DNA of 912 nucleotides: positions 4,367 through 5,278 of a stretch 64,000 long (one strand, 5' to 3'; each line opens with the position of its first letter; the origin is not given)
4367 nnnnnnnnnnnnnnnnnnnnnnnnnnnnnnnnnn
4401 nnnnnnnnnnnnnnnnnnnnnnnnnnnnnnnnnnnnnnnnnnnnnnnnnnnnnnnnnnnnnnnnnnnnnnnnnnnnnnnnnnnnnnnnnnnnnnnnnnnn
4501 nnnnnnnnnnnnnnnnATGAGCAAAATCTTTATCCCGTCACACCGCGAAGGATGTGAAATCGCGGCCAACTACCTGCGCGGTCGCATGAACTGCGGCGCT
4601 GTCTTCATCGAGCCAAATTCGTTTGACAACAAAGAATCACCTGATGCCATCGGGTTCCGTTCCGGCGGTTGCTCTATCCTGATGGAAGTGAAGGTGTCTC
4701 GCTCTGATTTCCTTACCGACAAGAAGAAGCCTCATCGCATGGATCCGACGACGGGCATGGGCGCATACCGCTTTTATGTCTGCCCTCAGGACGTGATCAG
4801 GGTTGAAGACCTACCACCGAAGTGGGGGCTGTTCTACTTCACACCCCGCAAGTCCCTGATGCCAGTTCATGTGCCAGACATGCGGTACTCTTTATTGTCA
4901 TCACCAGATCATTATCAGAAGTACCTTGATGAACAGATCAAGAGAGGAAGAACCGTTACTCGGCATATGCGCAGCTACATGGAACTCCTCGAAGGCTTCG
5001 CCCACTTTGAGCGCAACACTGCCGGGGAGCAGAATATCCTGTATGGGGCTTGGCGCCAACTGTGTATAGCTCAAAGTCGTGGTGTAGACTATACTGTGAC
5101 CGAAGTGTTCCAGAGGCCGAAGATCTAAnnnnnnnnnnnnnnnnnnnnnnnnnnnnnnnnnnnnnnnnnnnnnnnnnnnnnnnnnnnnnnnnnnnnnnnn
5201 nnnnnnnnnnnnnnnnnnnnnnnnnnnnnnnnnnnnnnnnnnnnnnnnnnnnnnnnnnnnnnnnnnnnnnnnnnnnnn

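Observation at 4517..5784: Two-nuclease accessory cassette (PD-(D/E)xK-like plus HNH) upstream of the primase gene, with low GC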

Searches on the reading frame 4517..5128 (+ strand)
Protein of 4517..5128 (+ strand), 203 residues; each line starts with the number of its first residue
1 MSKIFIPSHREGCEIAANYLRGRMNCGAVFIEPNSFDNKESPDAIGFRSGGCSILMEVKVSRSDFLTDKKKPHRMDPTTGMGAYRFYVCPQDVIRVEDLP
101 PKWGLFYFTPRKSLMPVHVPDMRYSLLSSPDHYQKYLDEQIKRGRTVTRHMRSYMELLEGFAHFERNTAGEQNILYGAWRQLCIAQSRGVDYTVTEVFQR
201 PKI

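Call 3: search_protein_families(library=pfam, proteins=[window:4517-5128:+], max_evalue=0.1)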
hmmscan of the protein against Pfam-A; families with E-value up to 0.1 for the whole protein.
window:4517-5128:+ (203 aa): 0 families

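Call 4: search_protein_families(library=phrogs, proteins=[window:4517-5128:+], max_evalue=0.01)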
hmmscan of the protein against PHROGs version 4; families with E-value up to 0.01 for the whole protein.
window:4517-5128:+ (203 aa): 5 families
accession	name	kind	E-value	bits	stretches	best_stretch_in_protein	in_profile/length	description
phrog_631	-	unknown function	1.7e-77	261.6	1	1-202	17-199/260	-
phrog_9263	-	unknown function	8.7e-19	69.4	1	8-107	63-162/230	-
phrog_2776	-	unknown function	2.5e-12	47.9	1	23-118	25-119/181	-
phrog_5429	-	DNA, RNA and nucleotide metabolism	2.4e-10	41.6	1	43-113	53-127/176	DNA repair protein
phrog_14517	-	unknown function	4e-09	37.4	1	46-121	51-129/296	-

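Call 17: search_dna_similar(query=window:4517-5125:+, collection=phages, mode=protein, max_rows=60, rows=spread)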
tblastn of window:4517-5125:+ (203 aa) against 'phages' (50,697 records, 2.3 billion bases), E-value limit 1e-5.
Records with a match: 650; places in all: 652; records where one place covers at least 80% of the query: 354.
Best place of each record, by identity: 95-99% 37; 90-95% 2; 60-80% 231; <60% 380.
By first word of the organism name: Vibrio 189; Salmonella 164; Stx2a-converting 70; Klebsiella 63; Escherichia 44; Stx1a-converting 22; Dickeya 19; Shigella 12; Serratia 10; Enterobacteria 8; and 23 more.
By host as written in the record: - 218; Klebsiella pneumoniae 33; Salmonella enterica 26; Salmonella enterica subsp. enterica serovar Enteritidis PT1 21; Vibrio parahaemolyticus 21; Salmonella enterica subsp. enterica serovar Typhimurium 14; Escherichia coli O157:H7 13; Escherichia coli 11; and 166 more.
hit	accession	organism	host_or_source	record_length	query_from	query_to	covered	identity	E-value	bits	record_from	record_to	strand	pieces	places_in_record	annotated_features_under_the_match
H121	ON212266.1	Enterobacter phage fGh-Ecl02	Enterobacter cloacae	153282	1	203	100%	98.0%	1e-135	424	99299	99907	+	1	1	hypothetical protein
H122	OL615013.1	Shigella phage ChubbyThor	Shigella boydii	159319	1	203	100%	96.1%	1e-133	418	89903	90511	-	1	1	putative adenylosuccinate synthase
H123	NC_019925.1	Dickeya phage vB-DsoM-LIMEstone1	Dickeya solani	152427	1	203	100%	95.1%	3e-130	408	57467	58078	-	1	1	hypothetical protein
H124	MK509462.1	Shigella phage MK-13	Shigella boydii type 1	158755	1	203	100%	95.1%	1e-132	416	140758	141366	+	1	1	hypothetical protein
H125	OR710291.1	Salmonella phage vB_Sen_ST2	Salmonella enterica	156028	1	203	100%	77.6%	4e-107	342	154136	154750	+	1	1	hypothetical protein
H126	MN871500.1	Salmonella phage Se-S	Salmonella enterica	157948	1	203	100%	77.6%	7e-107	342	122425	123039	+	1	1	record has no annotation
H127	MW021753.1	Salmonella phage AR2819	Salmonella enterica serovar Typhimurium ...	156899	1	203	100%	77.1%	5e-106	339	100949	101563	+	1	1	putative adenylosuccinate synthase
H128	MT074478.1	Salmonella phage moki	Salmonella enterica subsp. enterica ...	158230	1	203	100%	76.1%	2e-104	335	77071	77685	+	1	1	hypothetical protein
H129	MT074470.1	Salmonella phage heyday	Salmonella enterica subsp. enterica ...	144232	1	203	100%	75.6%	5e-104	333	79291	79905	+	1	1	hypothetical protein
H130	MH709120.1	Salmonella phage SenASZ3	Salmonella enterica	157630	1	203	100%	75.6%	5e-104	333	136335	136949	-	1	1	hypothetical protein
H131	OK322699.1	Escherichia phage Sa157lw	Escherichia coli ATCC 43888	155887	1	203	100%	75.1%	2e-103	332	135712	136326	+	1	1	hypothetical protein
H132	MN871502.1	Salmonella phage SeHz-1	Salmonella enterica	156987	1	203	100%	74.6%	2e-104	334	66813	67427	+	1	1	record has no annotation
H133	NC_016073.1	Salmonella phage SFP10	Salmonella sp. and Escherichia coli O157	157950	1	203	100%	74.6%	2e-104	334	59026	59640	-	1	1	hypothetical protein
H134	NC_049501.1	Salmonella phage allotria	Salmonella enterica subsp. enterica ...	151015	1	203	100%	74.6%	4e-104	334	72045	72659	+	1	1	hypothetical protein | homing endonuclease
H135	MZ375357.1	Salmonella phage SenALZ1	-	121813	1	203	100%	74.6%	4e-104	333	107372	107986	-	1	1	hypothetical protein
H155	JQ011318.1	Escherichia phage TL-2011c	Escherichia coli O103:H25 strain ...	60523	8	107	49%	45.6%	9e-17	83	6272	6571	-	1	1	hypothetical protein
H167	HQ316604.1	Vibrio phage SIO-2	Vibrio sp. SWAT-3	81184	9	107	49%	44.8%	2e-19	91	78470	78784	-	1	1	hypothetical protein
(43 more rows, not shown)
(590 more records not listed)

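Call 18: find_homologous_proteins(query=window:4517-5125:+, max_evalue=0.001)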
Query window:4517-5125:+ (203 aa): 52 proteins with E <= 0.001 among 85 candidates.
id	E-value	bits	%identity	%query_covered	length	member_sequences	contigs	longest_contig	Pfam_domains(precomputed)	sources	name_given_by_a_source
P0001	7.2e-133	458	95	100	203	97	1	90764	-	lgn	-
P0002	2.8e-114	398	84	100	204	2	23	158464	-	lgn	-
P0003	2.5e-110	385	80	100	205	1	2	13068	-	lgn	-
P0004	3.5e-110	384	78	100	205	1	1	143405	-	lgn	-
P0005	1.1e-109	383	79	100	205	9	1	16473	-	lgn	-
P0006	4.0e-103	361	75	100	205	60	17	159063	-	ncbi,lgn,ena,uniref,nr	ncbi:hypothetical protein [Salmonella phage SPTD1]|uniref:Uncharacterized protein n=4 Tax=Caudoviric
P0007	3.8e-96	339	69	100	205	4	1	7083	-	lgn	-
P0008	4.4e-89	315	67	100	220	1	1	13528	-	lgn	-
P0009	5.8e-89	315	67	99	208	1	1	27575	-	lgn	-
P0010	1.1e-88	314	65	100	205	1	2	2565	-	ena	-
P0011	1.2e-88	314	67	100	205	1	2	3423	-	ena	-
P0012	2.8e-87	310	67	100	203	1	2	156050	-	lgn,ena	-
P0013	3.2e-87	309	65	100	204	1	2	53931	-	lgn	-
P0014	5.6e-85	302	64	100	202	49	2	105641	-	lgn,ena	-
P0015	3.9e-84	299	63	100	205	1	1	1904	-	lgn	-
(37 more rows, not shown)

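Call 19: search_protein_families(library=ncbifam, proteins=[window:4517-5125:+], max_evalue=1)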
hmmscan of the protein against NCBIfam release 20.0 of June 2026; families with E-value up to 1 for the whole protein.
window:4517-5125:+ (203 aa): 0 families

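Call 20: search_solved_structures(query=window:4517-5125:+, max_evalue=10)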
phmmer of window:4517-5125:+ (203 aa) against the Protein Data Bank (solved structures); distinct sequences matched with E-value up to 10: 2.
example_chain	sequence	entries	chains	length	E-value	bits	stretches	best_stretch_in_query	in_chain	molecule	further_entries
5kym_A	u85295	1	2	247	0.43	13.3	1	94-145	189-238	1-acyl-sn-glycerol-3-phosphate acyltransferase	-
9ums_C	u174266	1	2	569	0.58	12.9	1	105-134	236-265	Prt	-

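Call 24: search_protein_families(library=pfam, alignment_id=A2, max_evalue=0.1)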
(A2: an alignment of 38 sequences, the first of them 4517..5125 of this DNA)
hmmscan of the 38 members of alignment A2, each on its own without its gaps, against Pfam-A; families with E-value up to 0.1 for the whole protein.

A. member 1, window:4517-5125:+ (203 aa): 0 families

B. families by the number of members that match (of 38 scanned): 15 families
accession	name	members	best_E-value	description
PF01870.24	Hjc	4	0.012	Archaeal holliday junction resolvase (hjc)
PF06319.18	MmcB-like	2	0.00054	DNA repair protein MmcB-like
PF06524.17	NOA36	1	0.0078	NOA36 protein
PF16653.10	Sacchrp_dh_C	1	0.018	Saccharopine dehydrogenase C-terminal domain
PF07321.17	YscO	1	0.024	Type III secretion protein YscO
PF06419.17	COG6_N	1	0.037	Conserved oligomeric complex COG6, N-terminal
PF12329.13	TMF_DNA_bd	1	0.063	TATA element modulatory factor 1 DNA binding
PF04703.18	FaeA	1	0.072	FaeA-like protein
PF04755.18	PAP_fibrillin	1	0.074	PAP_fibrillin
PF00170.26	bZIP_1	1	0.076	bZIP transcription factor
PF11795.13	DUF3322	1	0.081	Uncharacterized protein conserved in bacteria N-term (DUF3322)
PF19962.4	EAD9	1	0.091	Effector-associated domain 9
PF11785.13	Aft1_OSA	1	0.094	Aft1 osmotic stress response (OSM) domain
PF13094.11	CENP-Q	1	0.096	CENP-Q, a CENPA-CAD centromere complex subunit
PF25450.1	Rab11-FIP3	1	0.1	Rab11-FIP3-like domain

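Call 25: search_solved_structures(query=A2, max_evalue=10, show_alignments=2)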
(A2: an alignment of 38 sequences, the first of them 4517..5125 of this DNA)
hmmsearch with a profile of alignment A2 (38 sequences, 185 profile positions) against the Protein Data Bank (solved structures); distinct sequences matched with E-value up to 10: 5.
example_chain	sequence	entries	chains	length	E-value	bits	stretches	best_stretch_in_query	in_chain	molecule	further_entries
3dnx_A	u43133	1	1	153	0.00013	24.8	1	20-72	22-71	uncharacterized protein SPO1766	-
4ic1_A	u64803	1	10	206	0.17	14.7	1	42-66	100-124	Uncharacterized protein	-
3sbo_A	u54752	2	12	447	0.36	13.6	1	23-75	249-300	NADP-specific glutamate dehydrogenase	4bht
2yfh_A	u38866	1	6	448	0.36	13.6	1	23-75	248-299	GLUTAMATE DEHYDROGENASE, NAD-SPECIFIC GLUTAMATE DEHYDROGENASE, GLUTAMATE DEHYDROGENASE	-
4fcc_A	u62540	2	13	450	1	12.2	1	23-75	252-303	Glutamate dehydrogenase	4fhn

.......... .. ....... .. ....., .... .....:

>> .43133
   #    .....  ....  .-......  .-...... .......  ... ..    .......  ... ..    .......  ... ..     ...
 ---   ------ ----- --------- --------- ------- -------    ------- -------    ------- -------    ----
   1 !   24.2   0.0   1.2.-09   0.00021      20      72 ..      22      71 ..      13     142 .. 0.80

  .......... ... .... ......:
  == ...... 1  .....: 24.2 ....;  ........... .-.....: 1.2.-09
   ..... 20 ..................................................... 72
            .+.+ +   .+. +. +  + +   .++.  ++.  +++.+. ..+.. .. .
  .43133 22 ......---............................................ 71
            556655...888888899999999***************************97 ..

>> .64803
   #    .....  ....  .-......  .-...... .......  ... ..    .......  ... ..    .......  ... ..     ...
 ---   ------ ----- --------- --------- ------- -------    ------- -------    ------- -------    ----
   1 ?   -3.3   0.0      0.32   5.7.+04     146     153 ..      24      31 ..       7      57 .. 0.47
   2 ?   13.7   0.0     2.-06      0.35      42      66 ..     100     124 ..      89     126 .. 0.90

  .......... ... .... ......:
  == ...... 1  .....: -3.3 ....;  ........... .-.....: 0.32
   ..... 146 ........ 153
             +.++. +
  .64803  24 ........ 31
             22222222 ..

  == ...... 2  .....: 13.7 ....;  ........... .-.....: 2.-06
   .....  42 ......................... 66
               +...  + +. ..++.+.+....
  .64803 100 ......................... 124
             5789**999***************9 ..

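Call 35: predict_structure(alignment_id=A2)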
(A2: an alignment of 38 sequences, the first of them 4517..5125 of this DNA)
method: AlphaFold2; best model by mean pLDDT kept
length: 203 residues; sequences in the alignment: 38
mean_pLDDT: 92.7   pTM: 0.89
mean pLDDT of the five models: 92.7, 92.6, 92.0, 91.1, 90.9
residues with pLDDT >= 90: 163; 70-90: 28; 50-70: 12; < 50: 0
segments of 3 or more residues with pLDDT < 50: none
pLDDT, mean of each block of 10 residues (from residue 1): 89 97 94 88 95 97 97 95 98 98 98 97 91 97 95 96 97 92 86 64 63
secondary structure, 60 per line:
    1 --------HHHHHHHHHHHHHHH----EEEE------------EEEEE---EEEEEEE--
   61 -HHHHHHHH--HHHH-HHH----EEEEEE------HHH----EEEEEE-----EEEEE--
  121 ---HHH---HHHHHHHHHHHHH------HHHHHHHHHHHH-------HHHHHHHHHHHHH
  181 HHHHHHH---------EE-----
elements in order: H9-23 E28-31 E44-48 E52-58 H62-69 H72-75 E84-89 E103-108 E114-118 H130-142 H149-160 H168-187

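Call 61: get_annotated_region(hit=H155, flank=4000)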
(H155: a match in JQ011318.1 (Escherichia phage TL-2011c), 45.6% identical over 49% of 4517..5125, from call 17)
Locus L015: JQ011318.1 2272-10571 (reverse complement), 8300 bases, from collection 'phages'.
description: Escherichia phage TL-2011c, complete genome.
organism: Escherichia phage TL-2011c (NCBI taxid 1124655)
taxonomy: Viruses; Duplodnaviria; Heunggongvirae; Uroviricota; Caudoviricetes; Sepvirinae; Oslovirus; Oslovirus TL2011
host: Escherichia coli O103:H25 strain NIPH-11060424/NVH-734; source: patient with HUS during an EHEC outbreak; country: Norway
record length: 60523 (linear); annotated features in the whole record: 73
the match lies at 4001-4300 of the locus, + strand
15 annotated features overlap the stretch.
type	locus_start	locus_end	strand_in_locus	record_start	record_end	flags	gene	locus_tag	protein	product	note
CDS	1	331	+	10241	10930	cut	-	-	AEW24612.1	putative exonuclease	-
CDS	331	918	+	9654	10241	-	-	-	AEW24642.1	hypothetical protein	-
CDS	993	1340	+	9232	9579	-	-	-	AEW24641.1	hypothetical protein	-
CDS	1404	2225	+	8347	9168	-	-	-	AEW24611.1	hypothetical protein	-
CDS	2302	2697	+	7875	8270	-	-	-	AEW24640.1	hypothetical protein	-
CDS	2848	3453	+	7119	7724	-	-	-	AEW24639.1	hypothetical protein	-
CDS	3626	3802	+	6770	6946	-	-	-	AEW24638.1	hypothetical protein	-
CDS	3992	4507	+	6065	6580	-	-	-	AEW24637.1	hypothetical protein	-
CDS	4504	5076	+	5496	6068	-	-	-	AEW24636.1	hypothetical protein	-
CDS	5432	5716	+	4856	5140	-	-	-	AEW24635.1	hypothetical protein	-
CDS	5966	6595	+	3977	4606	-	-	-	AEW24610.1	putative antirepressor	-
CDS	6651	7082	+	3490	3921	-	-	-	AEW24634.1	hypothetical protein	-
CDS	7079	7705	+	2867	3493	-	-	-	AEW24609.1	adenine methylase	-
CDS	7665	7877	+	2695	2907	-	-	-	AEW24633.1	hypothetical protein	-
CDS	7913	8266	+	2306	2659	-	-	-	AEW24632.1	hypothetical protein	-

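Call 62: get_annotated_region(hit=H167, flank=4000)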
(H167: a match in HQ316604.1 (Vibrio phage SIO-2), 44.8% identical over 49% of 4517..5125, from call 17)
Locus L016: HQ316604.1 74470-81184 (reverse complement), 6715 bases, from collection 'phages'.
description: Vibrio phage SIO-2, complete genome.
organism: Vibrio phage SIO-2 (NCBI taxid 700512)
taxonomy: Viruses; Duplodnaviria; Heunggongvirae; Uroviricota; Caudoviricetes
host: Vibrio sp. SWAT-3; source: -; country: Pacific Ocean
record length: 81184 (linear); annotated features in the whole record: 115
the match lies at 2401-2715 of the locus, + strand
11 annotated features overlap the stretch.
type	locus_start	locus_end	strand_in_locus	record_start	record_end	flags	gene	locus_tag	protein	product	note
CDS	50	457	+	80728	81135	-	-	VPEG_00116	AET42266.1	hypothetical protein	-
CDS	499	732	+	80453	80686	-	-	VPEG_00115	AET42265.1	hypothetical protein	-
CDS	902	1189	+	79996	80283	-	-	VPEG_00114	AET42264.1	hypothetical protein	-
CDS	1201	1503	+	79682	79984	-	-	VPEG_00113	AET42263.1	hypothetical protein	-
CDS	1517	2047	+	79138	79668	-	-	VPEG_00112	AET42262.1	hypothetical protein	-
CDS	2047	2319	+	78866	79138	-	-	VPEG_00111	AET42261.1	hypothetical protein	-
CDS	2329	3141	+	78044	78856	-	-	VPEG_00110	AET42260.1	hypothetical protein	-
CDS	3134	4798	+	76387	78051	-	-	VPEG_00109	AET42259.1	hypothetical protein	-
CDS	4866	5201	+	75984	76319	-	-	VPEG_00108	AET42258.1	hypothetical protein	-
CDS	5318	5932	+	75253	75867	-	-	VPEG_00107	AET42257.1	hypothetical protein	-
CDS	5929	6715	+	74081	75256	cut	-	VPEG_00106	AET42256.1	hypothetical protein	-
